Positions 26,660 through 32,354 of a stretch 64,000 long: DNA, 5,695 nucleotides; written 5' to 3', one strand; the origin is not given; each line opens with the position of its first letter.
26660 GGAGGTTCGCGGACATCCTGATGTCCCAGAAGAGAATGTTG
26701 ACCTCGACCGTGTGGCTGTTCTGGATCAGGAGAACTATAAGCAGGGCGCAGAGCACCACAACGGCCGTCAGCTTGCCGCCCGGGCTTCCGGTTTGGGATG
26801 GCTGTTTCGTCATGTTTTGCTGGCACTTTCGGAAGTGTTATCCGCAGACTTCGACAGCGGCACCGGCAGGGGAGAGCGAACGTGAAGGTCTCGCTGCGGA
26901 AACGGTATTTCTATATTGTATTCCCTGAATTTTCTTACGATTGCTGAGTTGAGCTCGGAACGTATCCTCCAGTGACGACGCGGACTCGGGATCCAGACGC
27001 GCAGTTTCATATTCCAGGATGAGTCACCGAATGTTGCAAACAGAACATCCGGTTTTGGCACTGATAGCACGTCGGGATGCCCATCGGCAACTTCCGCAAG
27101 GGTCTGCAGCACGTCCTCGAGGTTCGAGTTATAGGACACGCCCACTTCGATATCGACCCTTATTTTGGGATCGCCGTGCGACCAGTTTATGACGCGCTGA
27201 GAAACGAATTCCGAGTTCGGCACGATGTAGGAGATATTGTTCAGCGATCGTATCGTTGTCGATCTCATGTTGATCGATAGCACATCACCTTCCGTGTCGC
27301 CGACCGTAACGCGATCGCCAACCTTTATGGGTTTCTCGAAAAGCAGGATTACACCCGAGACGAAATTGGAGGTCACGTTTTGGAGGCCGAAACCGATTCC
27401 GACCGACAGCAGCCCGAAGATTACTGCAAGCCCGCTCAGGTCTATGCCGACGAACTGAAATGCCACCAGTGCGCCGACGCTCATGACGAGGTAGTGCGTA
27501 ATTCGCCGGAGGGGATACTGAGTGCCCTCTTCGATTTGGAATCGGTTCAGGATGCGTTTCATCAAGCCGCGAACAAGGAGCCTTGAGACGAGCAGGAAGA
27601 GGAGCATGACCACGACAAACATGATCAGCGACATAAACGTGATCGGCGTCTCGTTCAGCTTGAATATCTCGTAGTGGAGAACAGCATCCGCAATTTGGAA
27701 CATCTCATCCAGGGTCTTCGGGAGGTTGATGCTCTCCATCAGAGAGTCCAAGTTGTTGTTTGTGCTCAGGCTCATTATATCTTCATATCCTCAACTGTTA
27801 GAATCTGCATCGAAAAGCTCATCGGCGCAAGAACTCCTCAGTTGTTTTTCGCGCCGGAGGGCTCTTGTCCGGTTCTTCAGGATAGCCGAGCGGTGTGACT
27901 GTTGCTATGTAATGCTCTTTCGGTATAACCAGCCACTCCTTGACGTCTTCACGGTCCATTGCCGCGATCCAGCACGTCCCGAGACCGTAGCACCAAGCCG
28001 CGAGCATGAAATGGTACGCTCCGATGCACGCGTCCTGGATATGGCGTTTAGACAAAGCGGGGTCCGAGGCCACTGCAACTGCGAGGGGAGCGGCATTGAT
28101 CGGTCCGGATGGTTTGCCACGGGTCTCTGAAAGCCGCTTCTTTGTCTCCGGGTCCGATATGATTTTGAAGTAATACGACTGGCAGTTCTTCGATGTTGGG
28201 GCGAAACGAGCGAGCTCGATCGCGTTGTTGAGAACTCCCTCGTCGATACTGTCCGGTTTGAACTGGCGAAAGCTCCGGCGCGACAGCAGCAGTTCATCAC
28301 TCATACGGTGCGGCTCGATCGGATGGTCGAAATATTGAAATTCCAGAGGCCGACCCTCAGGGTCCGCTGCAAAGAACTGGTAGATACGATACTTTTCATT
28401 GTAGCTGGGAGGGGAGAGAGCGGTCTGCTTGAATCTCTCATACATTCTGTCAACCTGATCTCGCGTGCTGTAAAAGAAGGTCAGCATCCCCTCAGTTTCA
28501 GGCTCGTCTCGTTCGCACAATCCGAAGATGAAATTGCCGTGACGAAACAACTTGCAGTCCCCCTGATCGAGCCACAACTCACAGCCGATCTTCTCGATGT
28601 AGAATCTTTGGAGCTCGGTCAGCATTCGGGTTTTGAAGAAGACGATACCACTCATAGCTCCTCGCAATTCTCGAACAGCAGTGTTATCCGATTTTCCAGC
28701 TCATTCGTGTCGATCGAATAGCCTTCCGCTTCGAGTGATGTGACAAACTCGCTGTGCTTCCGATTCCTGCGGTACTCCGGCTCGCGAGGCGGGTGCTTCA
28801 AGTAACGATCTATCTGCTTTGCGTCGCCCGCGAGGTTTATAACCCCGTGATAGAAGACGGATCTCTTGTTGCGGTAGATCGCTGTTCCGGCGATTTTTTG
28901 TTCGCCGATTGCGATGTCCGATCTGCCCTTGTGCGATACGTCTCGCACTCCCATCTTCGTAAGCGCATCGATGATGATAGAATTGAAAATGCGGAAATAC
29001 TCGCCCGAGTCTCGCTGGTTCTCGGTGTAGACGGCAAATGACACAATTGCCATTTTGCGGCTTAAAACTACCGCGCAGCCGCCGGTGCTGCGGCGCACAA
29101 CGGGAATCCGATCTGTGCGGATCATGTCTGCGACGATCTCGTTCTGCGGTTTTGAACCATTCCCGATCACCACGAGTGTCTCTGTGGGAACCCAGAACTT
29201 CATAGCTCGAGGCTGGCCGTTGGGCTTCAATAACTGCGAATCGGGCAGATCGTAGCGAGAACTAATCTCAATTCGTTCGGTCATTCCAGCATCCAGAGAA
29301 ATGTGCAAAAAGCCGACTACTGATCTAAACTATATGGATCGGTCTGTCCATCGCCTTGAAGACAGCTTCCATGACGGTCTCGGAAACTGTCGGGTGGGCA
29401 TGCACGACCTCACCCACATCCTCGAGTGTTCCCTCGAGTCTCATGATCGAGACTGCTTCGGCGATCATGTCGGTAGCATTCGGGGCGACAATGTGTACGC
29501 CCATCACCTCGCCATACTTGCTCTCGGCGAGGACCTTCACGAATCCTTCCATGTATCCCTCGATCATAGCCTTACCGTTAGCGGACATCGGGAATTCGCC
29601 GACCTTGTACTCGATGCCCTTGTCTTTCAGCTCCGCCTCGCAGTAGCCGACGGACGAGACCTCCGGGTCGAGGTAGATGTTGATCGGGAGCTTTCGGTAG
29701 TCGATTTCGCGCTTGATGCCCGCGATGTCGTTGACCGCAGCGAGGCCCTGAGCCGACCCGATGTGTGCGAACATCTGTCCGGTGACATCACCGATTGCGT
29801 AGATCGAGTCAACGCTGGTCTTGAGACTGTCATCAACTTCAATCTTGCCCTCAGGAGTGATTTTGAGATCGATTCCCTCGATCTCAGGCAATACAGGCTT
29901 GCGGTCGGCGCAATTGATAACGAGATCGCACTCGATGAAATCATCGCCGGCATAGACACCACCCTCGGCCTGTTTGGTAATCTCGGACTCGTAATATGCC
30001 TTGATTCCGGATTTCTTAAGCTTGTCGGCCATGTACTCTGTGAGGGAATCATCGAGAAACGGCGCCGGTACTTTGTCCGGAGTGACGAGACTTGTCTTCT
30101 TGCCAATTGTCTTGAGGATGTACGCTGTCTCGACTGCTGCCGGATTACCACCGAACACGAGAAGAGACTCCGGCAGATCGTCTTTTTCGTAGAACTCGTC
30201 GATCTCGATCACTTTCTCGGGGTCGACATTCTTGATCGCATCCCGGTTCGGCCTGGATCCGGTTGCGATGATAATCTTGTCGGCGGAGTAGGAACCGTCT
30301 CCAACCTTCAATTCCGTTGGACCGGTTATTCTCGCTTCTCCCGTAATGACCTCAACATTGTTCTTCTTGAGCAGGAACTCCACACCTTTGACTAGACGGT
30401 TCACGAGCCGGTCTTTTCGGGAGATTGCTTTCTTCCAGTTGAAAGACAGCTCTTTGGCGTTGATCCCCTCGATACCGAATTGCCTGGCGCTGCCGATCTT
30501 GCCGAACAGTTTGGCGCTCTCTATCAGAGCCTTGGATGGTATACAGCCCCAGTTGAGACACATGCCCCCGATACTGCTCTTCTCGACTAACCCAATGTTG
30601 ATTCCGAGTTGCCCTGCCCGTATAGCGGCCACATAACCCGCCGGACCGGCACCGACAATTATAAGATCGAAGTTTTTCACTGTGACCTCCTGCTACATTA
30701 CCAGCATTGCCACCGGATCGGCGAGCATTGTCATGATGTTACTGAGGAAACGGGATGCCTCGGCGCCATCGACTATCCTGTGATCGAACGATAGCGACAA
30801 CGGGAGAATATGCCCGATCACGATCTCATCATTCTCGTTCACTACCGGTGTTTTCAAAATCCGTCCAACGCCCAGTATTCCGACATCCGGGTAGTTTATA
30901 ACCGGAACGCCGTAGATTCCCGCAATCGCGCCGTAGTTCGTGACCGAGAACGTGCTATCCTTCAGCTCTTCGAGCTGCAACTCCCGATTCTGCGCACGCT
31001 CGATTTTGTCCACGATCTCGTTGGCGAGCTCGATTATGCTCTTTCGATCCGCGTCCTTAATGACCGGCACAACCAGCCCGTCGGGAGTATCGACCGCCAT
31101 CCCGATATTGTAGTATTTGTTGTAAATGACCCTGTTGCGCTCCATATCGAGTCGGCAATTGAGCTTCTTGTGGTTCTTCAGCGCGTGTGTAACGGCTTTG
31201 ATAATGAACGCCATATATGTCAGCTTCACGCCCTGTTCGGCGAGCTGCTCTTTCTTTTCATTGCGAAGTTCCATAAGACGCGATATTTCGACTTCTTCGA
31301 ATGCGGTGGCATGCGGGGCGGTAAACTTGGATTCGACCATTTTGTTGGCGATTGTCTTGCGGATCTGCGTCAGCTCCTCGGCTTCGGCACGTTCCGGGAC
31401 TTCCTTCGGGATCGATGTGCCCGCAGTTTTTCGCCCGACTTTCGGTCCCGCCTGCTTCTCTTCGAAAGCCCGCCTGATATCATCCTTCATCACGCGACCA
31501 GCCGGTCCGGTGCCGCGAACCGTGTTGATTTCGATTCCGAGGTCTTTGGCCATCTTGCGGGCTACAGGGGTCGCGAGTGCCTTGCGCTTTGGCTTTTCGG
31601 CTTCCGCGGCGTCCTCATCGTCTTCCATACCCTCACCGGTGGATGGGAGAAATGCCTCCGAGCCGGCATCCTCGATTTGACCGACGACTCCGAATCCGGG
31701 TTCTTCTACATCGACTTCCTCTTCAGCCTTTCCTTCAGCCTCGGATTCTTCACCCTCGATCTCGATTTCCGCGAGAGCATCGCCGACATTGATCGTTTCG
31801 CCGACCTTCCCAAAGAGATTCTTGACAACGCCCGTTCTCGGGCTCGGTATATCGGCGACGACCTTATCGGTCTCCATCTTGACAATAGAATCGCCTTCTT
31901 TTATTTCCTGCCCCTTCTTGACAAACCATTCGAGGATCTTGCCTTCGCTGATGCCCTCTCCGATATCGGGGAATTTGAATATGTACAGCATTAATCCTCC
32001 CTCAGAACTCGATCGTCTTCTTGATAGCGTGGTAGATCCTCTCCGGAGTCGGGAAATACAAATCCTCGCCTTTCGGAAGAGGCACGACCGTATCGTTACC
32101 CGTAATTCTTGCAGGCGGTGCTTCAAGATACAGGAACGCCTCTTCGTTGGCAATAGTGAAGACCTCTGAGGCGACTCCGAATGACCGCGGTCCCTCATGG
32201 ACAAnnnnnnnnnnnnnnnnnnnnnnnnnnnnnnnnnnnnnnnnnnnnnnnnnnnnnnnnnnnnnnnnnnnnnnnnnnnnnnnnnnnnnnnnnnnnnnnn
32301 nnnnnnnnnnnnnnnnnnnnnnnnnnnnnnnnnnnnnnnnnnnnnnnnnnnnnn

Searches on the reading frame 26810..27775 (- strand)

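Call 71: search_protein_families(library=pfam, proteins=[window:26810-27775:-], max_evalue=0.00001)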
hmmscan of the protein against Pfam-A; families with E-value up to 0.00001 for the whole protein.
window:26810-27775:- (321 aa): 3 families
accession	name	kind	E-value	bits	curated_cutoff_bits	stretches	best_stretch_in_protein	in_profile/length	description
PF00924.24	MS_channel_2nd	-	1.5e-23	83.1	20.2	1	133-200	1-68/68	Mechanosensitive ion channel, beta-domain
PF21082.3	MS_channel_3rd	-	2.1e-23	83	21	1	207-290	1-88/88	Mechanosensitive ion channel MscS, C-terminal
PF21088.3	MS_channel_1st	-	4.3e-09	36.6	23.1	1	92-132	2-42/42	Mechanosensitive ion channel, transmembrane helices 2/3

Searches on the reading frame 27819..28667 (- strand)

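Call 71: search_protein_families(library=pfam, proteins=[window:27819-28667:-], max_evalue=0.00001)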
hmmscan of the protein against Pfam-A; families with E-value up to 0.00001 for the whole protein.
window:27819-28667:- (282 aa): 2 families
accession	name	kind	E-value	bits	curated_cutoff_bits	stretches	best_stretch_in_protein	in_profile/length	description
PF00881.29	Nitroreductase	-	2.1e-21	77.2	23.5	2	128-181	2-55/167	Nitroreductase family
PF14512.11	TM1586_NiRdase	-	8.1e-08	32.6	27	0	220-277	91-146/215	Putative TM nitroreductase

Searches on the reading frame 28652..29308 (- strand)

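Call 71: search_protein_families(library=pfam, proteins=[window:28652-29308:-], max_evalue=0.00001)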
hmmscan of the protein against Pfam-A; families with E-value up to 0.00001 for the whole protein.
window:28652-29308:- (218 aa): 2 families
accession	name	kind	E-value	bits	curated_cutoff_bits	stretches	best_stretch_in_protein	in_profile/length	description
PF21948.1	LplA-B_cat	-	1.8e-31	110.1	27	1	31-209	20-196/200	Lipoyl protein ligase A/B catalytic domain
PF03099.24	BPL_LplA_LipB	-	2.3e-07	31.3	21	1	65-162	23-133/133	Biotin/lipoate A/B protein ligase family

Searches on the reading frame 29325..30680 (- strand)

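Call 71: search_protein_families(library=pfam, proteins=[window:29325-30680:-], max_evalue=0.00001)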
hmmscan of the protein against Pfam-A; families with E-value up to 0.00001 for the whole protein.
window:29325-30680:- (451 aa): 6 families
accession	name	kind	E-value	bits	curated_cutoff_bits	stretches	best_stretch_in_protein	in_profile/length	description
PF07992.20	Pyr_redox_2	-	2.8e-53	181.7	26.1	1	4-312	1-291/291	Pyridine nucleotide-disulphide oxidoreductase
PF02852.28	Pyr_redox_dim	-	5.2e-33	114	25.3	1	332-439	2-109/110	Pyridine nucleotide-disulphide oxidoreductase, dimerisation domain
PF13738.12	Pyr_redox_3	-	1.8e-14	54.2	30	1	7-236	1-237/305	Pyridine nucleotide-disulphide oxidoreductase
PF00070.33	Pyr_redox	-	3.8e-12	47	22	1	173-237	2-66/82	Pyridine nucleotide-disulphide oxidoreductase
PF12831.13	FAD_oxidored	-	1.7e-08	34.7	27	1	5-62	1-60/416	FAD dependent oxidoreductase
PF01134.28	GIDA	-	3.8e-08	33.2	22.1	1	5-142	1-150/391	Glucose inhibited division protein A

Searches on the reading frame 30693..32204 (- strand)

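Call 11: search_protein_families(library=pfam, proteins=[window:30693-32204:-], max_evalue=0.001)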
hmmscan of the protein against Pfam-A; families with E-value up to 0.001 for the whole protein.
window:30693-32204:- (503 aa): 4 families
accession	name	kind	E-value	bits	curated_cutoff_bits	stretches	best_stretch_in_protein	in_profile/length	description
PF00198.28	2-oxoacid_dh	-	5.7e-84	281.6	23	1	273-501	4-231/232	2-oxoacid dehydrogenases acyltransferase (catalytic domain)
PF00364.28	Biotin_lipoyl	-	7.4e-22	77.4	22.1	1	76-147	3-73/73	Biotin-requiring enzyme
PF02817.22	E3_binding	-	2.3e-14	53.8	23.7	1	210-244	2-36/36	e3 binding domain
PF13533.13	Biotin_lipoyl_2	-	1.4e-06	28.4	29.8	1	87-106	8-27/32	Biotin-lipoyl like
